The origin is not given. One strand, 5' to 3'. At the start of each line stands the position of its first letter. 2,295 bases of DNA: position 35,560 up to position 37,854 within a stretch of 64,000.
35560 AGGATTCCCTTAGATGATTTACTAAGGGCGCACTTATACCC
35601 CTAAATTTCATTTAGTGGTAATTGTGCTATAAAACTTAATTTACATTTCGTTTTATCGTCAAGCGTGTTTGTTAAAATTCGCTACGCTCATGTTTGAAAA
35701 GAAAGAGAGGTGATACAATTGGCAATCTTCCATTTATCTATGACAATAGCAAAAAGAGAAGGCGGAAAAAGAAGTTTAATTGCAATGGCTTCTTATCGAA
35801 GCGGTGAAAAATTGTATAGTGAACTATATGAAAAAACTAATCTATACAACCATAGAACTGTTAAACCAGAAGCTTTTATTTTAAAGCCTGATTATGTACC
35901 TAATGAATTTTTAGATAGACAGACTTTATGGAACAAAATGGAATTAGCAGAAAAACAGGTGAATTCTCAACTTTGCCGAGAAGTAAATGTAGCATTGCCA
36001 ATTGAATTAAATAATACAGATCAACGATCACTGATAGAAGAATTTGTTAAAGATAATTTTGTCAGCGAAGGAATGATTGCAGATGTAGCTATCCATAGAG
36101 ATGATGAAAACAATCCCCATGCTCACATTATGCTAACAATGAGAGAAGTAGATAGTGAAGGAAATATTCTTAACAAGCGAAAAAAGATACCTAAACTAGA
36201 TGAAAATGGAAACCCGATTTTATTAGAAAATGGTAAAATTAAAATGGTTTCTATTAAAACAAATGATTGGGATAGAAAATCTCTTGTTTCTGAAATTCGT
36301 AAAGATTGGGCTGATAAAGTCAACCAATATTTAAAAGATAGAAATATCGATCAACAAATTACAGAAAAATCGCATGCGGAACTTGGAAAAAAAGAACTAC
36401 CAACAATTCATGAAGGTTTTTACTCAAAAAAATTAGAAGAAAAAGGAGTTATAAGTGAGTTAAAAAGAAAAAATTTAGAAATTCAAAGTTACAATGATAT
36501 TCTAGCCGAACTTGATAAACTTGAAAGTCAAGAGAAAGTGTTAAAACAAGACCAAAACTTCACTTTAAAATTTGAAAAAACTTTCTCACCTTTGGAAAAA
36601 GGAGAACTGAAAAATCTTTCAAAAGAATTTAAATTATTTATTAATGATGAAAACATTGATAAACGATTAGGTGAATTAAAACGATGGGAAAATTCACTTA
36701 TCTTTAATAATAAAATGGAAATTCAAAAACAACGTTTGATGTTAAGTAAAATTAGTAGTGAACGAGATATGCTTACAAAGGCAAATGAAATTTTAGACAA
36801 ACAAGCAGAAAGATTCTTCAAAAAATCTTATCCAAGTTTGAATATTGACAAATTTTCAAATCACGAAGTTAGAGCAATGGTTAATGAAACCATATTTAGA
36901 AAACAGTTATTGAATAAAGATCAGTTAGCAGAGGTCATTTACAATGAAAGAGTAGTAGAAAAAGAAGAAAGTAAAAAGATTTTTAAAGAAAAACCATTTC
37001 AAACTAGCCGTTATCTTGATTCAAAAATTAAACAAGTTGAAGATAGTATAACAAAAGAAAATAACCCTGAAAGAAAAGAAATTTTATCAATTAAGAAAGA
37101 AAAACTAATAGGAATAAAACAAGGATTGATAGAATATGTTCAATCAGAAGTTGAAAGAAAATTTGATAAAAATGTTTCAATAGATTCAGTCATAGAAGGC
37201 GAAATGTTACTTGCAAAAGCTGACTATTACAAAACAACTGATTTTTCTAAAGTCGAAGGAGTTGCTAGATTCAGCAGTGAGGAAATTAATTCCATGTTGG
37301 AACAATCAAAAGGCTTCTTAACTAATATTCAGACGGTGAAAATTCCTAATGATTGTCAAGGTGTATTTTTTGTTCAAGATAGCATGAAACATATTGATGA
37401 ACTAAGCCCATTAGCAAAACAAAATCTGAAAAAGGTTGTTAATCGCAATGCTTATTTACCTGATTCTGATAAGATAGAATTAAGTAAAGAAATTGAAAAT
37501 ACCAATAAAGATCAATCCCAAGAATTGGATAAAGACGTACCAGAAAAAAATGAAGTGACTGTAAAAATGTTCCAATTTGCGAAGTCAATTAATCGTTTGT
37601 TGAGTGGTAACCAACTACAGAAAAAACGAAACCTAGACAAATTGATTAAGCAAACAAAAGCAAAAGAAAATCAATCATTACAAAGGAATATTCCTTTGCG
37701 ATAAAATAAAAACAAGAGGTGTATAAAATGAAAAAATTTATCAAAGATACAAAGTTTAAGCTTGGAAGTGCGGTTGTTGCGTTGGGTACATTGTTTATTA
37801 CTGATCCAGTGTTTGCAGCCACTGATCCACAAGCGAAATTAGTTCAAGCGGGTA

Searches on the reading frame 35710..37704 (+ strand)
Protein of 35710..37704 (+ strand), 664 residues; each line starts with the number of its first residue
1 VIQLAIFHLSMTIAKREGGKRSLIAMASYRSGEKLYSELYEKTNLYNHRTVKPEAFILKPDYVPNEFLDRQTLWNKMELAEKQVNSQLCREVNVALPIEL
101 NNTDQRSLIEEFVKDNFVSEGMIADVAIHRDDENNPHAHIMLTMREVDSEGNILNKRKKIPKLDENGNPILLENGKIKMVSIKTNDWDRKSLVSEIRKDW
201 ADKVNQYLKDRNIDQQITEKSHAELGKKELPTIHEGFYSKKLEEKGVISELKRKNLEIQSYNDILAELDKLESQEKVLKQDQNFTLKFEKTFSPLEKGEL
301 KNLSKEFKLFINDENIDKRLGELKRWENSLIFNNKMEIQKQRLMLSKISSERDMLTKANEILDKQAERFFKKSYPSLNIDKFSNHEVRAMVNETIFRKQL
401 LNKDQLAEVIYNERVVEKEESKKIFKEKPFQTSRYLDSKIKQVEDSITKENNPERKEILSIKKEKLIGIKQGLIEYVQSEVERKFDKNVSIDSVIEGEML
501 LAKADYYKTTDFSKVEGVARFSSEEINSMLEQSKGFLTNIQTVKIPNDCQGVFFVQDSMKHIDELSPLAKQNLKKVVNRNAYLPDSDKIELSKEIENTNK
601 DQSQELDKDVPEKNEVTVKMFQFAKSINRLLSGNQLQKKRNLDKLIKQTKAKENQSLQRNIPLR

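Call 73: search_protein_families(library=ncbifam, proteins=[window:35710-37704:+], max_evalue=0.00001)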
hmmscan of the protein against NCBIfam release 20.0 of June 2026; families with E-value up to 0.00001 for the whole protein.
window:35710-37704:+ (664 aa): 4 families
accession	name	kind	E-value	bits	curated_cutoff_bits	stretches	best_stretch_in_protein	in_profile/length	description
NF041496.1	MobQ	equivalog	9.4e-61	205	200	1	5-223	2-195/197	MobQ family relaxase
TIGR02768.1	TraA_Ti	equivalog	2.1e-51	175.1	590.45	1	4-262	1-244/751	Ti-type conjugative transfer relaxase TraA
NF010464.0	PRK13889.1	subfamily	1.1e-42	146.1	1015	2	4-151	1-151/992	conjugal transfer relaxase TraA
NF010402.0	PRK13826.1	subfamily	1.6e-29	102.5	1317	1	4-257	1-254/1102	Dtr system oriT relaxase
